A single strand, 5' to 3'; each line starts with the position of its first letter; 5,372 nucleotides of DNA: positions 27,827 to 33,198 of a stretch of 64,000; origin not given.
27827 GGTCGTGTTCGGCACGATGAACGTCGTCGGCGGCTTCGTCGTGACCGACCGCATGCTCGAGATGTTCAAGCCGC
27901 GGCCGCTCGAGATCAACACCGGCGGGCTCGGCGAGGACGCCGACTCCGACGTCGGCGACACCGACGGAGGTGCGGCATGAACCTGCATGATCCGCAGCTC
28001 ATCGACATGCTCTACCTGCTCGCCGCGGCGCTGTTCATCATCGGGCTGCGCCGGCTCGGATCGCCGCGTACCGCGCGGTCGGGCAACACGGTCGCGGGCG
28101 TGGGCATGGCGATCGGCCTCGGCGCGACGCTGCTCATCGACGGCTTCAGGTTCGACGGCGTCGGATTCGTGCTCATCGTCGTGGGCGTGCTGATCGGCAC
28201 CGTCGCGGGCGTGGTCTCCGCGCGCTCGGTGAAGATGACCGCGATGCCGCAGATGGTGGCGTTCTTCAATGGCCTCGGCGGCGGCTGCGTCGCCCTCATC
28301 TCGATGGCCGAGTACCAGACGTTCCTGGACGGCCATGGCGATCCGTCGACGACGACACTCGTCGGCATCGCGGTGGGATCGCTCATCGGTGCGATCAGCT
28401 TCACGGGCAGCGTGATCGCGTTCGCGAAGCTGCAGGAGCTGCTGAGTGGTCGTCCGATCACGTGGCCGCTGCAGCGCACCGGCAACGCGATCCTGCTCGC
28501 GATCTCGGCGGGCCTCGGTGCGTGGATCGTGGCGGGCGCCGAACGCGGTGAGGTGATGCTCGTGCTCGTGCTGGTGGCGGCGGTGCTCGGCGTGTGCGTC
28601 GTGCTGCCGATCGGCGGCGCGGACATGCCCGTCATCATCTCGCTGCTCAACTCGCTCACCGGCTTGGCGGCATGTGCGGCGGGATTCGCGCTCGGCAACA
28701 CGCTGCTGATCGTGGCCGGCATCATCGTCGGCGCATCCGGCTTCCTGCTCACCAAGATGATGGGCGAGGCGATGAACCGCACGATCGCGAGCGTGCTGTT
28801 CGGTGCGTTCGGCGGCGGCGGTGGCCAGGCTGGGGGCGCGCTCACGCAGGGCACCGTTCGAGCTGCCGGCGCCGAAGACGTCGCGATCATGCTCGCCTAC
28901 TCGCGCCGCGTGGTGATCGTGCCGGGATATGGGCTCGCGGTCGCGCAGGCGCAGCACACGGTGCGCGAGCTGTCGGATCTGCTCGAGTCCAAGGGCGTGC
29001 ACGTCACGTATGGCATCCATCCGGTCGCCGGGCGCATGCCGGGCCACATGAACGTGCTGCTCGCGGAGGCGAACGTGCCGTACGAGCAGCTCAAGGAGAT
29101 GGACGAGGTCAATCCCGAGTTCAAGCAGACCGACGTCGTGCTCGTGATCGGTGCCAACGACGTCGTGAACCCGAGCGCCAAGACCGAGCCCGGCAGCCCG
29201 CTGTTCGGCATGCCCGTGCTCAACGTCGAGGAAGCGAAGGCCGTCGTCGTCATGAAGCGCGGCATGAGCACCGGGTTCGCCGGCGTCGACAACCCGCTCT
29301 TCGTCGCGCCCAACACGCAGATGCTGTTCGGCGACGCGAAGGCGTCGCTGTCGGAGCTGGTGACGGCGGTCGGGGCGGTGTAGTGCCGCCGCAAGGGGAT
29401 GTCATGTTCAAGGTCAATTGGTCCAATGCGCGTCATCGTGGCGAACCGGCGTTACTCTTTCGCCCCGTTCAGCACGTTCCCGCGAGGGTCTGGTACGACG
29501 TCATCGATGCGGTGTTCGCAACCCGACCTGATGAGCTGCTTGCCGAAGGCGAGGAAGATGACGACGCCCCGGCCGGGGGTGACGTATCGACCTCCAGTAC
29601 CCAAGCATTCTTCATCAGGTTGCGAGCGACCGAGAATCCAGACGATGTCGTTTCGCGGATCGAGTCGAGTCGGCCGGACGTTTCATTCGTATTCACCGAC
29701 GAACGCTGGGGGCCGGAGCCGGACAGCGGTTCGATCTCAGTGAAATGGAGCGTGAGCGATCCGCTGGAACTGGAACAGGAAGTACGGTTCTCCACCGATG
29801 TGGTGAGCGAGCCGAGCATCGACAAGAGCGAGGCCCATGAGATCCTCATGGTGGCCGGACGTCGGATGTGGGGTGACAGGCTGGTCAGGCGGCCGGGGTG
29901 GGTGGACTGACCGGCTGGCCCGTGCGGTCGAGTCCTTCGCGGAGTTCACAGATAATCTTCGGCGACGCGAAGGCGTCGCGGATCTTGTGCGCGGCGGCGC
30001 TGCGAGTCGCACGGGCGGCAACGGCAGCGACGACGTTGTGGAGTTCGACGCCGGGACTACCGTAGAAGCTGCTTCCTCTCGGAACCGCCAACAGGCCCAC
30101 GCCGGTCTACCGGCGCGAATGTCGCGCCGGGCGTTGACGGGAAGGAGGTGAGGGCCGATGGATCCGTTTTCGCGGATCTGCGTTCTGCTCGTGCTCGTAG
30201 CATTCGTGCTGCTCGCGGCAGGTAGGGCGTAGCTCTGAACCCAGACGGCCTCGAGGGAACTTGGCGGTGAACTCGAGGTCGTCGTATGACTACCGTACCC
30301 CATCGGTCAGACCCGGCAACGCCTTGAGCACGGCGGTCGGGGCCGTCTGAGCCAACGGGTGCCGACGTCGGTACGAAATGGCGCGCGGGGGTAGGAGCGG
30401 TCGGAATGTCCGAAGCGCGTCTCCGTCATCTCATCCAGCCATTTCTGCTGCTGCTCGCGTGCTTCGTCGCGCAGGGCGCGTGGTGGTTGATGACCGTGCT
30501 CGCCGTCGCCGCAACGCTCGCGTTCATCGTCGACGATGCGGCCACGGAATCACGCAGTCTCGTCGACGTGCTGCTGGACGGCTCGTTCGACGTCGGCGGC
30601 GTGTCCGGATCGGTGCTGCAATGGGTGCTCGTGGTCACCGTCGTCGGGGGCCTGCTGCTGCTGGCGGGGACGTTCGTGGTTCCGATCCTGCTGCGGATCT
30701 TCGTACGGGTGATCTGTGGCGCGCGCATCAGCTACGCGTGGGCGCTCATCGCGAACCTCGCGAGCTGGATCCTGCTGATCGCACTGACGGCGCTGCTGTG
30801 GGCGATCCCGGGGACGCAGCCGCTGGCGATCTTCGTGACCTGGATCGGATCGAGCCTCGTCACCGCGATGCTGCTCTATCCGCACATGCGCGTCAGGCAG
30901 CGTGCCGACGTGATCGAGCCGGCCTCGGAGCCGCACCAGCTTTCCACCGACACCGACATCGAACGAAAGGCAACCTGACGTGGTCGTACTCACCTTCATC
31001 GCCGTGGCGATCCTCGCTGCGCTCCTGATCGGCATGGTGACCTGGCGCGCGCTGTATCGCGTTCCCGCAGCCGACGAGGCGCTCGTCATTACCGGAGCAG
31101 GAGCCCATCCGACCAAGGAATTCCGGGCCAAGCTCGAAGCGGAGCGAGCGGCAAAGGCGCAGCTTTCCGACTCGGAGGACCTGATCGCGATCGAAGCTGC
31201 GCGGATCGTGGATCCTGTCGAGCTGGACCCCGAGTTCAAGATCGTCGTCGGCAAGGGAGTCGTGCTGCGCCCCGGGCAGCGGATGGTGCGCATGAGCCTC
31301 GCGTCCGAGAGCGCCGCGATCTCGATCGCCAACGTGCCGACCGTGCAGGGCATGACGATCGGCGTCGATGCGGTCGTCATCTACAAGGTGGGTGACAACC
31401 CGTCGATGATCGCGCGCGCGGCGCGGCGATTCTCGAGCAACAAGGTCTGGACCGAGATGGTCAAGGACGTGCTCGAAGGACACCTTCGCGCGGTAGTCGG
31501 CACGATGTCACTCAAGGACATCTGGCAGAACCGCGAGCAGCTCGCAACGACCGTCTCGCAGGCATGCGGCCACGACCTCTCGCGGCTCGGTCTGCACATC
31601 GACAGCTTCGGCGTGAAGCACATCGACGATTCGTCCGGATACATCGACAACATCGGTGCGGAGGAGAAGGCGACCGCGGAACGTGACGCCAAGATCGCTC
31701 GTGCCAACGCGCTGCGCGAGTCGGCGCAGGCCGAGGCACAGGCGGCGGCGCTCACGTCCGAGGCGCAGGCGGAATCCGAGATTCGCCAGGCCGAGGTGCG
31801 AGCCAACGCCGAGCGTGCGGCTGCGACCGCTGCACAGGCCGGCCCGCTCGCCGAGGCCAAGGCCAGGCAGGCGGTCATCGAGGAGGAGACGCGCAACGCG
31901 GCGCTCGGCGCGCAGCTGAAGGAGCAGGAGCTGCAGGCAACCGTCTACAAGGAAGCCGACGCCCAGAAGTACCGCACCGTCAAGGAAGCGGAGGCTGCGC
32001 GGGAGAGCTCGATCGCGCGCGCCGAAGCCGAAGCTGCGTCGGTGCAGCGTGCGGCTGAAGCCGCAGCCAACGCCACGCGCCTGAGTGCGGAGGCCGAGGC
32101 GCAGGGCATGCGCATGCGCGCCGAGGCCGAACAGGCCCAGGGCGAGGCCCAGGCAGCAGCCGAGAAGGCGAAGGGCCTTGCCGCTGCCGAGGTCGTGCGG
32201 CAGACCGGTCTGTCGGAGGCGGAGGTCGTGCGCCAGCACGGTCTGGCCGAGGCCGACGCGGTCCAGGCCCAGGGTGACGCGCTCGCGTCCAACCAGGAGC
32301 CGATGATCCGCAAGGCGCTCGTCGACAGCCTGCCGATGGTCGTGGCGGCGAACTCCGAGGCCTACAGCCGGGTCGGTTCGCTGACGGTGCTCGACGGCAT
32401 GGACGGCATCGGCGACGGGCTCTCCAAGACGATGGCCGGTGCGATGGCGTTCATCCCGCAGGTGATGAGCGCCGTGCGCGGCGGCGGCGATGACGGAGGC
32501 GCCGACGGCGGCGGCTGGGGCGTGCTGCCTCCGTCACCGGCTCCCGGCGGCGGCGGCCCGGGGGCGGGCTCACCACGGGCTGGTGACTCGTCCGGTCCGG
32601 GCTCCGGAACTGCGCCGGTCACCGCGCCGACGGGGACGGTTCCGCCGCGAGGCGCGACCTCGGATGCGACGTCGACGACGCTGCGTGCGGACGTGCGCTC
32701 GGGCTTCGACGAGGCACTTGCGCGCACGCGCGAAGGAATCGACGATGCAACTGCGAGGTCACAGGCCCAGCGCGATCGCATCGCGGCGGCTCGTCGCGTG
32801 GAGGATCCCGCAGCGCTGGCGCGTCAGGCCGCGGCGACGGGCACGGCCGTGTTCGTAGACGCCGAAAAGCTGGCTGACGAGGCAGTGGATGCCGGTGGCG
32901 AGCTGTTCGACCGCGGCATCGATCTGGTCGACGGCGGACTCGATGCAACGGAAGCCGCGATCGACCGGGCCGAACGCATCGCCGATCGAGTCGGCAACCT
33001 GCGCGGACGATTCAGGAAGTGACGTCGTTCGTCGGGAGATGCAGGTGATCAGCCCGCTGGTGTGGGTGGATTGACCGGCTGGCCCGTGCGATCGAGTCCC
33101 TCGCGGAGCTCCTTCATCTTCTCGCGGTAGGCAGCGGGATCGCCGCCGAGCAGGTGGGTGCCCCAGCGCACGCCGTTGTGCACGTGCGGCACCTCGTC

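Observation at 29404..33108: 3.7-kb module bracketed by imperfect 47-bp direct repeats derived from a convergent gene junction, consistent with Campbell-type integration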

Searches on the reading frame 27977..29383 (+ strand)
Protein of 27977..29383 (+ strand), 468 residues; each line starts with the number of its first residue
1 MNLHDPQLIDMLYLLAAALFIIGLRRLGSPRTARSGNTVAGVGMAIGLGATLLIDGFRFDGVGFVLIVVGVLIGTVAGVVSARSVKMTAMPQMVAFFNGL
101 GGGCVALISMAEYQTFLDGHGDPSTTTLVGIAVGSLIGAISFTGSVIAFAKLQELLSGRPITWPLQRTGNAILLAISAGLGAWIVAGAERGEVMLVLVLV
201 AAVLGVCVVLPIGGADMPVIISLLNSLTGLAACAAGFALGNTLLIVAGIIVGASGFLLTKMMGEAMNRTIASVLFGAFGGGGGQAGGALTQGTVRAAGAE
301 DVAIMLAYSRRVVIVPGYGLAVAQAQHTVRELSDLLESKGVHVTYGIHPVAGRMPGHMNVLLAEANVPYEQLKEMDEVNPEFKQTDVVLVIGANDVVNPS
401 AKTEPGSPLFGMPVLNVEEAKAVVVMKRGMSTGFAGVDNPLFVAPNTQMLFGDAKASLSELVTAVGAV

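Call 13: search_protein_families(library=pfam, proteins=[window:27977-29383:+], max_evalue=0.01)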
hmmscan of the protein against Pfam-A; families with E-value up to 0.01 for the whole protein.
window:27977-29383:+ (468 aa): 2 families
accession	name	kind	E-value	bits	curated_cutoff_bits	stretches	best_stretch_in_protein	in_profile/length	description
PF02233.22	PNTB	-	9.8e-180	598.8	31.7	1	10-463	2-455/456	NAD(P) transhydrogenase beta subunit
PF00205.28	TPP_enzyme_M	-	9.7e-05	22.5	30.4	1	300-394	2-87/137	Thiamine pyrophosphate enzyme, central domain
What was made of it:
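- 27977..29383 (+): pntB (NAD(P) transhydrogenase beta subunit), intact. In the closest relative it is the ancestral convergent neighbour of Y. Pfam PNTB E 9.8e-180 (call 13).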

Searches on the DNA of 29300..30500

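Call 49: search_rna_families(source=window, start=29300, end=30500, threshold=evalue, max_evalue=1)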
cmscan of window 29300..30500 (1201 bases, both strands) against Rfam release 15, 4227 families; matches with E-value up to 1: 0.
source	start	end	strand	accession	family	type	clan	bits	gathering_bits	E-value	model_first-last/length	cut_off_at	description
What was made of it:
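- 29998..30329 (.): E: a 332-nt secondary insert splitting the orphaned pntB 3' end, flanked by a 7-nt overlap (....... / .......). No relatives found. No Rfam hit (call 49).
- Tried and rejected: Rfam on 29300-30500 found nothing (call 49).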

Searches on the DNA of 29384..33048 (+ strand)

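Call 71: search_dna_similar(query=window:29384-33048:+, collection=plasmids, mode=distant, max_rows=8)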
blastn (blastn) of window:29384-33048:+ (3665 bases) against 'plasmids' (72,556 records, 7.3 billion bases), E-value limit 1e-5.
No match.

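Call 72: search_dna_similar(query=window:29384-33048:+, collection=phages, mode=distant, max_rows=8)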
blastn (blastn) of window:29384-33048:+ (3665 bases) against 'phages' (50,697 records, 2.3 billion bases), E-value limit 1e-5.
No match.

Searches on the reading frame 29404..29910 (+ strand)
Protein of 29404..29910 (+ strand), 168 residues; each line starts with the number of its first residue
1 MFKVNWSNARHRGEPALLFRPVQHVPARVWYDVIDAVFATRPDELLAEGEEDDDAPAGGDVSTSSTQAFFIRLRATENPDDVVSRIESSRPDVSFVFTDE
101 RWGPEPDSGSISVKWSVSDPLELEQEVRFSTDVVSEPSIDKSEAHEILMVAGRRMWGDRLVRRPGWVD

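Call 13: search_protein_families(library=pfam, proteins=[window:29404-29910:+], max_evalue=0.01)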
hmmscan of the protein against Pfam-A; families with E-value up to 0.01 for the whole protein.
window:29404-29910:+ (168 aa): 0 families

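Call 16: find_encoding_contigs(protein=window:29404-29910:+, flank=10000, max_places=10)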
Protein window:29404-29910:+ (168 aa): no gene with exactly this product is on record in the collection.

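Call 23: find_homologous_proteins(query=window:29404-29910:+, max_evalue=0.001)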
Query window:29404-29910:+ (168 aa): 1 proteins with E <= 0.001 among 168 candidates.
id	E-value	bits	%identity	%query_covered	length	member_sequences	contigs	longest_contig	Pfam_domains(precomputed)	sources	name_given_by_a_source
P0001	9.0e-107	372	100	100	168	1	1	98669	-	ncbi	-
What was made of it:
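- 29404..29910 (+): Gene X, 168 aa, function unknown. First cargo block. Its last 8 codons and stop codon are encoded by the Y-derived copy. Only a self-hit in the word-indexed search (call 23).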

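Call 51: search_protein_families(library=phrogs, proteins=[window:29404-29910:+], max_evalue=0.1)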
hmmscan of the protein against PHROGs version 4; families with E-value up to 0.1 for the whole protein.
window:29404-29910:+ (168 aa): 0 families

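Call 52: search_protein_families(library=padloc, proteins=[window:29404-29910:+], max_evalue=0.1)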
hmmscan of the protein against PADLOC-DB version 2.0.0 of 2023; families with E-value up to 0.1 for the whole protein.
window:29404-29910:+ (168 aa): 0 families

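Call 53: search_protein_families(library=ncbifam, proteins=[window:29404-29910:+], max_evalue=0.01)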
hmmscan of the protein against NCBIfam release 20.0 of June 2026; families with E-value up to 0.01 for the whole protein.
window:29404-29910:+ (168 aa): 0 families

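Call 64: predict_structure(protein=window:29404-29910:+)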
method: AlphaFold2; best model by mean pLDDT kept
length: 168 residues; sequences in the alignment: 1
mean_pLDDT: 36.2   pTM: 0.25
mean pLDDT of the five models: 36.2, 35.5, 34.9, 32.3, 30.4
residues with pLDDT >= 90: 0; 70-90: 0; 50-70: 2; < 50: 166
segments of 3 or more residues with pLDDT < 50: 1-114, 119-168
pLDDT, mean of each block of 10 residues (from residue 1): 38 37 34 40 39 38 33 42 41 44 43 46 35 29 28 22 22
secondary structure, 60 per line:
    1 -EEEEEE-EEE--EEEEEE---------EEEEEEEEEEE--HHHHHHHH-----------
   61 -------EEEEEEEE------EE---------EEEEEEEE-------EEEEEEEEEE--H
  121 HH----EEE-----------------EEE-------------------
elements in order: E2-7 E9-11 E14-19 E29-39 H42-49 E68-75 E93-100 E108-117 E127-129 E147-149

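Call 73: search_dna_similar(query=window:29404-29910:+, collection=plasmids, mode=protein, max_rows=8, max_evalue=0.01)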
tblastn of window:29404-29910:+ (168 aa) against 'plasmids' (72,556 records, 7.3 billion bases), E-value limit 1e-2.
No match.
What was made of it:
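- No phage or plasmid relatives were found (calls 71-73).
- Tried and rejected: Plasmid and phage DNA searches of the whole insert, and a protein search of X against plasmids, found no match (calls 71-73).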

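Call 84: search_protein_representatives(protein=window:29404-29910:+)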
Query: 168 residues. Proteins with E-value up to 0.001 (for the whole library): 1; up to 1e-10: 1; up to 1e-30: 1. The best 1 are listed.
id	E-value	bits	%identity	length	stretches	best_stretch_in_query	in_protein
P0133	2.1e-40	154.5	51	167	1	1-166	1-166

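Call 86: list_cluster_members(proteins=[P0133, P0001])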
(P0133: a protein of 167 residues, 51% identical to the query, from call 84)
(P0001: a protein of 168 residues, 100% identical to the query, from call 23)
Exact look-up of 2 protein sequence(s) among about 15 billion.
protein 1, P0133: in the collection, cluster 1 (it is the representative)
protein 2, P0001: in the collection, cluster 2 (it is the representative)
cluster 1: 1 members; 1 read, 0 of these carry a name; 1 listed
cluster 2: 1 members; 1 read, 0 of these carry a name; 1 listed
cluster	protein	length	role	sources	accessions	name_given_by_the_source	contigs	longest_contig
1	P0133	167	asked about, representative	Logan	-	-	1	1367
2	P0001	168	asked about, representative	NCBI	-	-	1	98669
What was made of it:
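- On Homology-facilitated illegitimate recombination / C-terminal displacement scar: An X-only allele was not found, and the context of P0133 could not be retrieved (call 86).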

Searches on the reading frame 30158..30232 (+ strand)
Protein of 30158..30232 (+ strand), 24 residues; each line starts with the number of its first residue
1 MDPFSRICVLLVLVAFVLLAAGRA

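Call 51: search_protein_families(library=phrogs, proteins=[window:30158-30232:+], max_evalue=0.1)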
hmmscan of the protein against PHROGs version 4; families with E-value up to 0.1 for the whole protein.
window:30158-30232:+ (24 aa): 0 families

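Call 52: search_protein_families(library=padloc, proteins=[window:30158-30232:+], max_evalue=0.1)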
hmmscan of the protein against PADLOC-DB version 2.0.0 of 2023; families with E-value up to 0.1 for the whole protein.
window:30158-30232:+ (24 aa): 0 families

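Call 53: search_protein_families(library=ncbifam, proteins=[window:30158-30232:+], max_evalue=0.01)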
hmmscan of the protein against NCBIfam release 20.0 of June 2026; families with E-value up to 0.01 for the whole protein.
window:30158-30232:+ (24 aa): 0 families
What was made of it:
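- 30158..30232 (+): 24-codon ORF inside E (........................*), hydrophobic, preceded by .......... Candidate small membrane peptide, unverified. No family hit (calls 51-53).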
